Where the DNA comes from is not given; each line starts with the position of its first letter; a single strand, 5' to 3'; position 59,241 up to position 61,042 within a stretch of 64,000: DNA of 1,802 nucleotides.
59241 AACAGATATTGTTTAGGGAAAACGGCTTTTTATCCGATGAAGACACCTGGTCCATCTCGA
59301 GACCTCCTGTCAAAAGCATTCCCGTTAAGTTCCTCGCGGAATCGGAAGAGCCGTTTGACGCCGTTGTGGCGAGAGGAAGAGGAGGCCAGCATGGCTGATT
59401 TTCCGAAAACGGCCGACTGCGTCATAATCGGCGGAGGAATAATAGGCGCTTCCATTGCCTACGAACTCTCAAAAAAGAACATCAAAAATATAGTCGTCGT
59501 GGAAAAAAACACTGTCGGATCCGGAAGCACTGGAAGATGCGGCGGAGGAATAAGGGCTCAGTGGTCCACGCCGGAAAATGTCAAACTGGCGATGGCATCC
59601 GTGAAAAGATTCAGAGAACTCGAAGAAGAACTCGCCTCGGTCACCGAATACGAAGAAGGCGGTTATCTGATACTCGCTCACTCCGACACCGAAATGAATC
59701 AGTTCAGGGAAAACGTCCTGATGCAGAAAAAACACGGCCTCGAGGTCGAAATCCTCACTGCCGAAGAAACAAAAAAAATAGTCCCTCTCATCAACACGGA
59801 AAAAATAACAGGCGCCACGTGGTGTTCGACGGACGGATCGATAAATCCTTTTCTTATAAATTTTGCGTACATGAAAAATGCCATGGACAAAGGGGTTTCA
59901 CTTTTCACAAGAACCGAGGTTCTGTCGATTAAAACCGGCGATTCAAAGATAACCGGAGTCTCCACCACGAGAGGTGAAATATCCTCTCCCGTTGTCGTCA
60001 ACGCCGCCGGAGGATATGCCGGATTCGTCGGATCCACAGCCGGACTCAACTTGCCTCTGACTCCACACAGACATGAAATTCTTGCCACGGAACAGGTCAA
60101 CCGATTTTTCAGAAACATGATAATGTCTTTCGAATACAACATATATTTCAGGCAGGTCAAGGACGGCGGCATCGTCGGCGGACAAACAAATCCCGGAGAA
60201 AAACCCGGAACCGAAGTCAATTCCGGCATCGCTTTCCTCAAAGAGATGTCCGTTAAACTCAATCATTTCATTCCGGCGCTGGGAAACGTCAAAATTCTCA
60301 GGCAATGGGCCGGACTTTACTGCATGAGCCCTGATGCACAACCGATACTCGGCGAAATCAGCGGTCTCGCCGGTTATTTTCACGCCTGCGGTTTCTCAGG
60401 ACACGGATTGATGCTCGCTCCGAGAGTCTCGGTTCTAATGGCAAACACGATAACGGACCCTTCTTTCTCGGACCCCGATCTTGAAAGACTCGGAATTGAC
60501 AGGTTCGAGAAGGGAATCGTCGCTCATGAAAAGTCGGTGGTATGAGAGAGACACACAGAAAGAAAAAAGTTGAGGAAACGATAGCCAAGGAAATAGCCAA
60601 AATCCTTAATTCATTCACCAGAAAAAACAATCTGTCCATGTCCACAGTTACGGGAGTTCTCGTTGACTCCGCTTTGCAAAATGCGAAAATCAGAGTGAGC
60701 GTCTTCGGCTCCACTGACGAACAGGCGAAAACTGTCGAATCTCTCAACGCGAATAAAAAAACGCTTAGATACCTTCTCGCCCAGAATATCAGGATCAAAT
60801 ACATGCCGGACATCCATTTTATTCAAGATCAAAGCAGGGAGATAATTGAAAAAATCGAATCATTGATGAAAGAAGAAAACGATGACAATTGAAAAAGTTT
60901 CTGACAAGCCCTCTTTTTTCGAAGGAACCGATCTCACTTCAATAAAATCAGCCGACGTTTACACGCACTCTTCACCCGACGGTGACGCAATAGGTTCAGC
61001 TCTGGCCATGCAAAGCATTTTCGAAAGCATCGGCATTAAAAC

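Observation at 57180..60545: Five-gene heteromeric FAD/Fe-S amino-acid dehydrogenase cluster (PDH1 / HcnABC / opine-oxidase type) with translational coupling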

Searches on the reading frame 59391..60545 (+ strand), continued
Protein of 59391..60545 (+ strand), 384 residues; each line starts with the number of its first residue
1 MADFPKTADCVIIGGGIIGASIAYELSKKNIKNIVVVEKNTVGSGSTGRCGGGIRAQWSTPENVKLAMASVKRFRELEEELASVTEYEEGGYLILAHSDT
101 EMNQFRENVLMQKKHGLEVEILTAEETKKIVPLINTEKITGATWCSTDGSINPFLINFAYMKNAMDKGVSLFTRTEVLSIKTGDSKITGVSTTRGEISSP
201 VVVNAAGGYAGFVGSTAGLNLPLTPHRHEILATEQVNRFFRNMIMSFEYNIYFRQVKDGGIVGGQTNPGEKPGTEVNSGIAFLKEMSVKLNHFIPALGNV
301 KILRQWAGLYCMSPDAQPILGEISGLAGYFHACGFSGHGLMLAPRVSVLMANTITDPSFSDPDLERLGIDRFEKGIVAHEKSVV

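Call 19: search_protein_families(library=ncbifam, proteins=[L076:9715-11871:+, L060:9194-9607:+, L076:1835-3604:+, L073:2121-3692:+, L064:3489-4952:-, L057:9320-10426:+, L045:3659-4828:+, L078:976-1980:+], max_evalue=1e-10)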
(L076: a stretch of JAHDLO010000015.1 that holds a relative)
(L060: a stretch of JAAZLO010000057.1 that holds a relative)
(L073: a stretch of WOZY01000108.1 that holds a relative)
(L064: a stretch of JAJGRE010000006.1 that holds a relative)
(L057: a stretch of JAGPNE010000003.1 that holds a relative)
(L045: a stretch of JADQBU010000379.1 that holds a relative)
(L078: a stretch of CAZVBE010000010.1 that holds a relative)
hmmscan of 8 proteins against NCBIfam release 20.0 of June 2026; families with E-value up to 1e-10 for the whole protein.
L076:9715-11871:+ (718 aa): 1 family
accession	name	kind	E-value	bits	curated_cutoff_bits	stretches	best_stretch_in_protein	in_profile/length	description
NF007354.0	PRK09849.1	equivalog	1.9e-31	109.4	868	1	25-247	6-208/703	aldehyde ferredoxin oxidoreductase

L060:9194-9607:+ (137 aa): 12 families
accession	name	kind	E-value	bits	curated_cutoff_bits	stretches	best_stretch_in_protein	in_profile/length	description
NF007382.0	PRK09898.1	equivalog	4.4e-14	52.5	213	1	8-125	66-199/208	ferredoxin-like protein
NF045766.1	PhenlGlyoxDHPadI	equivalog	8.7e-14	51.1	700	1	5-125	9-134/443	NADH-dependent phenylglyoxylate dehydrogenase subunit beta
NF058577.1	FdxA_fam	equivalog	2.1e-13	50.2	65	0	53-96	9-52/52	4Fe-4S ferredoxin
NF006221.0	PRK08348.1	subfamily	2.2e-13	50.1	124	0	30-99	24-94/136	NADH-plastoquinone oxidoreductase subunit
NF005503.0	PRK07118.1-2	equivalog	3.4e-13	49.5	252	1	52-97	139-184/292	RnfABCDGE type electron transport complex subunit B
NF040864.1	HgcB_ferredoxin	equivalog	3e-12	46.2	99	0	47-102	10-66/93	mercury methylation ferredoxin HgcB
TIGR04105.1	FeFe_hydrog_B1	subfamily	3.3e-12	45.8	450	0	31-99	88-161/462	monomeric [FeFe] hydrogenase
TIGR02179.1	PorD_KorD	subfamily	3.9e-12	46.1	60.05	0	53-100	27-75/78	2-oxoacid:acceptor oxidoreductase, delta subunit, pyruvate/2-ketoisovalerate family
TIGR01971.1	NuoI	subfamily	7.3e-12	44.9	113.05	0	9-71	43-101/121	NADH-quinone oxidoreductase, chain I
NF043039.1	HgcAB_like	equivalog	9.7e-12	45.1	285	0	45-97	294-349/350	HgcAB-like fusion protein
TIGR02700.1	flavo_MJ0208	hypoth_equivalog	3e-11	43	251.35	0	52-100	149-197/234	dihydromethanopterin reductase (acceptor)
TIGR02512.1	FeFe_hydrog_A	subfamily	8.7e-11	41.3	405.95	0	3-73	2-72/375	[FeFe] hydrogenase, group A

L076:1835-3604:+ (589 aa): 26 families (the best 25 are shown)
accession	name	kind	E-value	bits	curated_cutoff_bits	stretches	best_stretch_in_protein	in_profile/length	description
NF041552.1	TF_PrdR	equivalog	7.1e-239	793.9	795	1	8-584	5-577/577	sigma-54 dependent transcriptional regulator PrdR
NF008469.0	PRK11361.1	equivalog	5.7e-98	328.6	714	1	262-584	127-455/461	acetoacetate metabolism transcriptional regulator AtoC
NF038308.1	RNA_repair_RtcR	equivalog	1.1e-92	311.6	650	1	265-586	170-519/530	RNA repair transcriptional activator RtcR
TIGR01817.1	nifA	equivalog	1.3e-92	311.3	528.85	1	251-517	172-437/534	nif-specific transcriptional activator NifA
TIGR02915.1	PEP_resp_reg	equivalog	3.6e-91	306.2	502.6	1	255-584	117-443/445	PEP-CTERM-box response regulator transcription factor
NF003451.0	PRK05022.1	equivalog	1.1e-88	298.3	476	1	265-578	180-503/512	nitric oxide reductase transcriptional regulator NorR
TIGR01818.1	ntrC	equivalog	1.9e-88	297.3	558.6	1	276-523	135-382/463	nitrogen regulation protein NR(I)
TIGR02329.1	propionate_PrpR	equivalog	8.5e-88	295.2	499.2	1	269-581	206-525/526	propionate catabolism operon regulatory protein PrpR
NF050807.1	TransRegFlbDCaul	equivalog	9.5e-88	295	750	1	280-586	123-441/454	sigma-54-dependent transcriptional regulator FlbD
NF011953.0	PRK15424.1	equivalog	3.1e-86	290.1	703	1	265-585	209-536/538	propionate catabolism operon regulatory protein PrpR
NF041946.1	LuxO_transreg_Vib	equivalog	6.4e-81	272.5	800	1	277-585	135-462/463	quorum-sensing sigma-54 dependent transcriptional regulator LuxO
NF011695.0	PRK15115.1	equivalog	1.1e-80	271.5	763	1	277-586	137-439/445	two-component system response regulator GlrR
NF049963.1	RespRegFlgRCampy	domain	1.7e-80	271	750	1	280-584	139-428/429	fla regulon two-component system response regulator FlgR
NF041906.1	V4R_TF_MobR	exception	1.8e-80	271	999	1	254-583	211-544/544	phenol degradation transcriptional regulator MobR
NF011958.0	PRK15429.1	equivalog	4.3e-78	263.6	830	1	265-583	369-684/692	formate hydrogenlyase transcriptional activator FlhA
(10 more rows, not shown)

L073:2121-3692:+ (523 aa): 40 families (the best 25 are shown)
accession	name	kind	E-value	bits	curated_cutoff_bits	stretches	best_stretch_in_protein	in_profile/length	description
NF002852.0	PRK03137.1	subfamily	5.7e-240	797.4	648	1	11-521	3-513/514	L-glutamate gamma-semialdehyde dehydrogenase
TIGR01237.1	D1pyr5carbox2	equivalog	2.7e-223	742.4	659.65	1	14-522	2-511/511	L-glutamate gamma-semialdehyde dehydrogenase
NF008869.0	PRK11904.1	equivalog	2e-116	390.1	747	1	14-519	524-1025/1042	bifunctional proline dehydrogenase/L-glutamate gamma-semialdehyde dehydrogenase PutA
TIGR01236.1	D1pyr5carbox1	equivalog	3e-116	389.1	613.6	1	25-521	13-520/533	L-glutamate gamma-semialdehyde dehydrogenase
NF052305.1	DioxValDhHalo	equivalog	7e-114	381.4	750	1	54-501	17-461/483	2,5-dioxovalerate dehydrogenase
NF042993.1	AlphKGSA_gudD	equivalog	2.6e-112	376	770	1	54-517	16-477/481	alpha-ketoglutaric semialdehyde dehydrogenase GucD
TIGR01804.1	BADH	equivalog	4.3e-98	328.8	668.6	1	56-500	12-452/467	betaine-aldehyde dehydrogenase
TIGR01238.1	D1pyr5carbox3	equivalog_domain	2.9e-96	323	485.2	1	56-515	50-498/500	L-glutamate gamma-semialdehyde dehydrogenase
NF009725.0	PRK13252.1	equivalog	1e-94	317.7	593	1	44-518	7-477/488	betaine-aldehyde dehydrogenase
TIGR02299.1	HpaE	equivalog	1.1e-94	317.8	638.35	1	47-518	4-474/488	5-carboxymethyl-2-hydroxymuconate semialdehyde dehydrogenase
NF008772.0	PRK11809.1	equivalog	2e-94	317.2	1750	1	57-516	659-1110/1318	trifunctional transcriptional regulator/proline dehydrogenase/L-glutamate gamma-semialdehyde dehydrogenase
TIGR01780.1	SSADH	subfamily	2.1e-91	307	646.35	1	62-504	2-440/448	succinate-semialdehyde dehydrogenase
NF010000.0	PRK13473.1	subfamily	1.1e-89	301.2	615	1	45-499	4-452/475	aminobutyraldehyde dehydrogenase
NF007497.0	PRK10090.1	equivalog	2.4e-88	297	500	1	46-515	9-472/480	aldehyde dehydrogenase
NF040792.1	glyc_ald_dh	equivalog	2.5e-85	287.3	760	1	54-508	13-465/488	D-glyceraldehyde dehydrogenase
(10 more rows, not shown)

L064:3489-4952:- (487 aa): 1 family
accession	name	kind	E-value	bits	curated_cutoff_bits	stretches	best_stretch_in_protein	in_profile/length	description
NF037979.1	Na_transp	subfamily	7.1e-28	97.7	50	1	17-361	11-343/419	sodium-dependent transporter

L057:9320-10426:+ (368 aa): 11 families
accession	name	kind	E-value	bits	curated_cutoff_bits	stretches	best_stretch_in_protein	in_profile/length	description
NF040821.1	dipep_PepQ_Arch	equivalog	8.4e-64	215.8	630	1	13-367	10-346/346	Xaa-Pro dipeptidase PepQ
NF007310.0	PRK09795.1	equivalog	2.3e-50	171.5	393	1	139-364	121-353/361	aminopeptidase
NF008131.0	PRK10879.1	equivalog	1e-24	87.1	465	1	133-361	161-419/438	Xaa-Pro aminopeptidase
NF011720.0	PRK15173.1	subfamily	3.2e-22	79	420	1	124-367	94-340/343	peptidase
NF011173.0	PRK14575.1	equivalog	4.2e-22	78.7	850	1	124-367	157-403/406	putative peptidase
NF038259.1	ectoine_DoeA_2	exception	1e-21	77.1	575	1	130-366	138-383/386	ectoine hydrolase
TIGR00500.1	met_pdase_I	equivalog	2.7e-19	69.7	171.35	1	145-335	3-203/247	type I methionyl aminopeptidase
NF011174.0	PRK14576.1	subfamily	7.8e-17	61.2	487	1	106-366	138-401/405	putative endopeptidase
NF008970.0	PRK12318.1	equivalog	2e-15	56.8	267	1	199-342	106-251/291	methionyl aminopeptidase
NF009533.0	PRK12897.1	equivalog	6.8e-14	51.8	488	1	144-317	3-182/248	type I methionyl aminopeptidase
TIGR02993.1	ectoine_eutD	equivalog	7.3e-11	41.8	613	1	126-367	139-388/391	ectoine hydrolase DoeA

L045:3659-4828:+ (389 aa): 69 families (the best 25 are shown)
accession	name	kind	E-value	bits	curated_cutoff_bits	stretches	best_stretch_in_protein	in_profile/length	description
NF041091.1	asp_aminotase_Arch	equivalog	7.5e-105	350.8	550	1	6-385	2-375/376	aspartate aminotransferase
NF005816.0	PRK07682.1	equivalog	1.5e-101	339.9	620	1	5-387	7-385/390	aminotransferase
NF005817.0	PRK07683.1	equivalog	6.8e-99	331.2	575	1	6-386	7-382/387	aminotransferase A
NF041364.1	GntC_guanitoxin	equivalog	3.9e-96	322.1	415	1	38-382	5-354/356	guanitoxin biosynthesis PLP-dependent (S)-gamma-hydroxy-L-arginine cyclodehydratase GntC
NF004975.0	PRK06348.1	equivalog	6.5e-91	305.2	549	1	19-381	17-379/384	pyridoxal phosphate-dependent aminotransferase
NF006229.0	PRK08361.1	equivalog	9.2e-91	304.7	624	1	6-388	12-391/391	aspartate aminotransferase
NF004770.0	PRK06108.1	subfamily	8.3e-90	301.4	422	1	5-387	14-394/396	pyridoxal phosphate-dependent aminotransferase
NF005855.0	PRK07777.1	equivalog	9e-83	278.7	553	1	28-383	25-386/391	pyridoxal phosphate-dependent aminotransferase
NF004769.0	PRK06107.1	equivalog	2.2e-82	277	617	1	4-388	6-401/402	aspartate transaminase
NF006514.0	PRK08960.1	equivalog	2.3e-81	273.6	554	1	4-386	5-386/388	pyridoxal phosphate-dependent aminotransferase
TIGR03540.1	DapC_direct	equivalog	4.4e-79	266.2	593.25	1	5-382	3-381/383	LL-diaminopimelate aminotransferase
NF006756.0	PRK09276.1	subfamily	1e-78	265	507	1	5-383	5-384/387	LL-diaminopimelate aminotransferase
NF005744.0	PRK07568.1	subfamily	1.1e-78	264.8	389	1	5-387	4-392/398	pyridoxal phosphate-dependent aminotransferase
NF005601.0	PRK07337.1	equivalog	3e-78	263.7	496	1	5-383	9-390/394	pyridoxal phosphate-dependent aminotransferase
NF006230.0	PRK08363.1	equivalog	5.2e-77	259.3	534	1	4-387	4-394/398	alanine aminotransferase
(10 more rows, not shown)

L078:976-1980:+ (334 aa): 0 families

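Call 21: find_encoding_contigs(protein=P0005, flank=10000, max_places=2)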
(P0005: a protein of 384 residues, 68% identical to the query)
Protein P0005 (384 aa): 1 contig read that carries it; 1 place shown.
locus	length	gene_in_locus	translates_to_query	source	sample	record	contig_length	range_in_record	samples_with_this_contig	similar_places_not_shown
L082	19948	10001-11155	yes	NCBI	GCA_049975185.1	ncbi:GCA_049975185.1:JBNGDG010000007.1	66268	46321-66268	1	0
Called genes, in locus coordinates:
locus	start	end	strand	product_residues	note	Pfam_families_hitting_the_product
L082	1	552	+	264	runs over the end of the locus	-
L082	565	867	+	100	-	-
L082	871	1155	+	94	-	PF05164:ZapA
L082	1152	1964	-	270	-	PF01177:Asp_Glu_race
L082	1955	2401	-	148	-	PF01668:SmpB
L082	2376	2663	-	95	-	PF01985:CRS1_YhbY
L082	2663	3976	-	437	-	PF05222:AlaDh_PNT_N, PF01262:AlaDh_PNT_C (faint)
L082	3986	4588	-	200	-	PF06347:SH3_4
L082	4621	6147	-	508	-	PF00171:Aldedh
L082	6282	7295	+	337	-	PF00294:PfkB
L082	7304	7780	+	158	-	PF01467:CTP_transf_like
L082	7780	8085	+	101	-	PF13510:Fer2_4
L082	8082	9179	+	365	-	PF01134:GIDA (faint), PF01266:DAO (faint), PF03486:HI0933_like (faint), PF07992:Pyr_redox_2, PF12831:FAD_oxidored (weak), PF13450:NAD_binding_8 (weak), PF13738:Pyr_redox_3 (faint), PF00070:Pyr_redox (weak)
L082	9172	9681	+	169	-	PF13237:Fer4_10 (faint), PF14697:Fer4_21 (weak), PF12838:Fer4_7, PF13484:Fer4_16 (faint), PF12837:Fer4_6 (weak), PF00037:Fer4 (weak)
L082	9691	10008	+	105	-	PF17806:SO_alpha_A3, PF04324:Fer2_BFD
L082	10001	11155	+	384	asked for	PF00070:Pyr_redox (faint), PF00890:FAD_binding_2 (weak), PF01266:DAO, PF07992:Pyr_redox_2 (faint), PF13738:Pyr_redox_3 (faint)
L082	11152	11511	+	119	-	PF02033:RBFA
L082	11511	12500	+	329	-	PF01368:DHH, PF02272:DHHA1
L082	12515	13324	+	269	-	PF13484:Fer4_16 (faint), PF04060:FeS, PF13237:Fer4_10 (faint), PF12838:Fer4_7, PF13187:Fer4_9 (weak), PF14697:Fer4_21 (weak), PF00037:Fer4 (weak), PF12837:Fer4_6 (weak), +2 more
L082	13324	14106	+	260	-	PF01790:LGT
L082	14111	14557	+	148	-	PF02674:Colicin_V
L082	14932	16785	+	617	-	PF13589:HATPase_c_3, PF00183:HSP90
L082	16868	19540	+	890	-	PF00690:Cation_ATPase_N, PF00122:E1-E2_ATPase, PF00702:Hydrolase, PF13246:Cation_ATPase, PF00689:Cation_ATPase_C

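Call 22: find_encoding_contigs(protein=P0002, flank=10000, max_places=2)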
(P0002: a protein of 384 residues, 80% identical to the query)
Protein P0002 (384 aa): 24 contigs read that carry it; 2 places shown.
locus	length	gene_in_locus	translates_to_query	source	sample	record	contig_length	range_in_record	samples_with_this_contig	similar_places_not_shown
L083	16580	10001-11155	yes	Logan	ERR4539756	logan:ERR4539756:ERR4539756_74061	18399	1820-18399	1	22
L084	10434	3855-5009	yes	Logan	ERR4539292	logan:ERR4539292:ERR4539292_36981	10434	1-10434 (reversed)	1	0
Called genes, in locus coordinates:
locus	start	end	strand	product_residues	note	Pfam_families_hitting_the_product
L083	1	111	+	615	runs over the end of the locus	PF07973:tRNA_SAD, PF00587:tRNA-synt_2b, PF03129:HGTP_anticodon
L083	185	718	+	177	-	PF05198:IF3_N, PF00707:IF3_C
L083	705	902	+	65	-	PF01632:Ribosomal_L35p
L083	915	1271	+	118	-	PF00453:Ribosomal_L20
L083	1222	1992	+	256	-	-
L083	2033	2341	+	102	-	-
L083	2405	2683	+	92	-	PF05164:ZapA (weak)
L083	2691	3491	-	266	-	PF01177:Asp_Glu_race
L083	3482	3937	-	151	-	PF01668:SmpB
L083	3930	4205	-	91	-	PF01985:CRS1_YhbY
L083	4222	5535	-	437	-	PF05222:AlaDh_PNT_N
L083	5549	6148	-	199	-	-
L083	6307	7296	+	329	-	PF00294:PfkB, PF08543:Phos_pyr_kin (faint)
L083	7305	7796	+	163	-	PF01467:CTP_transf_like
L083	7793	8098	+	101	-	PF13510:Fer2_4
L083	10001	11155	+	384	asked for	PF00890:FAD_binding_2 (weak), PF01266:DAO, PF13738:Pyr_redox_3 (faint)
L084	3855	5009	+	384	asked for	PF00890:FAD_binding_2 (weak), PF01266:DAO, PF13738:Pyr_redox_3 (faint)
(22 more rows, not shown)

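Call 32: find_homologous_proteins(query=L049:7205-7735:+, max_evalue=1e-10)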
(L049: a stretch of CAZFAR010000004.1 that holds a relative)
Query L049:7205-7735:+ (176 aa): 613 proteins with E <= 1e-10 among 702 candidates; the best 120 are listed.
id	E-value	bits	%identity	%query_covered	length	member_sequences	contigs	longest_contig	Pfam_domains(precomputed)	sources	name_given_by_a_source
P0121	7.5e-98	343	100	89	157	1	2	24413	PF00037.33,PF12838.13,PF25160.2,PF13237.12,PF13187.12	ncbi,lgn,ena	-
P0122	2.0e-87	309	88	89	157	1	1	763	PF12837.13,PF00037.33,PF12838.13,PF25160.2,PF13237.12,PF13187.12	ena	-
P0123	1.7e-79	284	79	89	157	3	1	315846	PF00037.33,PF13484.12,PF12838.13,PF25160.2,PF13237.12,PF13187.12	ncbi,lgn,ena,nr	ncbi:MAG: 4Fe-4S dicluster domain-containing protein [Theionarchaea archaeon]|nr:4Fe-4S dicluster do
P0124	2.7e-79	283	80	89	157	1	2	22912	PF00037.33,PF12838.13,PF25160.2,PF13237.12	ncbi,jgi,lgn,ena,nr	ncbi:MAG: 4Fe-4S binding protein [Theionarchaea archaeon]|nr:4Fe-4S binding protein [Theionarchaea a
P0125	5.6e-79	282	79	89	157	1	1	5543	PF00037.33,PF12838.13,PF25160.2,PF13237.12,PF13187.12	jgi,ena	-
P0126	7.7e-79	282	79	88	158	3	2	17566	PF00037.33,PF13484.12,PF12838.13,PF25160.2,PF13237.12,PF13187.12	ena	-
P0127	1.4e-78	281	81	88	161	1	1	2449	PF00037.33,PF13484.12,PF12838.13,PF25160.2,PF13237.12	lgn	-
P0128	3.0e-78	280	80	89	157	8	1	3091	PF12837.13,PF00037.33,PF13484.12,PF12838.13,PF25160.2,PF13237.12,PF13187.12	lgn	-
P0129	4.8e-78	279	77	90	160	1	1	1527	PF12837.13,PF00037.33,PF13484.12,PF12838.13,PF25160.2,PF13237.12,PF13187.12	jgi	jgi:Fe-S-cluster-containing hydrogenase component 2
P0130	5.2e-78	279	80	89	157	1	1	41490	PF00037.33,PF12838.13,PF25160.2,PF13237.12,PF13187.12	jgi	jgi:Fe-S-cluster-containing hydrogenase component 2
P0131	2.9e-77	276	78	89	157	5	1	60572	PF00037.33,PF12838.13,PF25160.2,PF13237.12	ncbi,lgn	-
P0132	1.2e-75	271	78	87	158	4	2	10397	PF12837.13,PF00037.33,PF12838.13,PF25160.2,PF13237.12,PF13187.12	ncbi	-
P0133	3.0e-75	270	77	89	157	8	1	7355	PF12837.13,PF00037.33,PF12838.13,PF25160.2,PF13237.12,PF13187.12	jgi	jgi:ferredoxin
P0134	1.1e-74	268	73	89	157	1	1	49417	PF12837.13,PF00037.33,PF13484.12,PF12838.13,PF25160.2,PF13237.12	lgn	-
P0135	1.7e-74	267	76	89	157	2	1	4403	PF00037.33,PF12838.13,PF25160.2,PF13237.12,PF13187.12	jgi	jgi:ferredoxin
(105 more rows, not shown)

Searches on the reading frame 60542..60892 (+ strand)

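Call 3: search_protein_families(library=pfam, proteins=[window:60542-60892:+], max_evalue=0.01)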
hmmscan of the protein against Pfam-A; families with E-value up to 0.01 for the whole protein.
window:60542-60892:+ (116 aa): 1 family
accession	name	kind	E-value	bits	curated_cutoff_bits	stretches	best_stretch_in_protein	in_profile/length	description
PF02033.23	RBFA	-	7.1e-24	84.6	34.7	1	6-108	1-104/105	Ribosome-binding factor A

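Call 4: search_protein_families(library=ncbifam, proteins=[window:60542-60892:+], max_evalue=0.01)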
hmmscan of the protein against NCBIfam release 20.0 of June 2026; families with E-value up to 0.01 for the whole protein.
window:60542-60892:+ (116 aa): 7 families
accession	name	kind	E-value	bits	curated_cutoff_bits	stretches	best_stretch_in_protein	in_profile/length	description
TIGR00082.1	rbfA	equivalog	3.8e-20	72.5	51.15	1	3-111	3-111/115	30S ribosome-binding factor RbfA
NF010388.0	PRK13815.1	equivalog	1.2e-18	67.2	167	1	5-112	3-110/122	ribosome-binding factor A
NF001802.0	PRK00521.2-5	equivalog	1.2e-15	57.5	142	1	3-112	15-126/144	30S ribosome-binding factor RbfA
NF010391.0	PRK13818.1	equivalog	3e-12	46.8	206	1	5-111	3-110/121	ribosome-binding factor A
NF010390.0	PRK13817.1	equivalog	1.2e-11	45.1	236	1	5-110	3-107/119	ribosome-binding factor A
NF001799.0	PRK00521.2-2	equivalog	2.9e-09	37.1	151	1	3-111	8-119/120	30S ribosome-binding factor RbfA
NF010389.0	PRK13816.1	equivalog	0.0039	17.1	196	1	5-100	3-106/131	ribosome-binding factor A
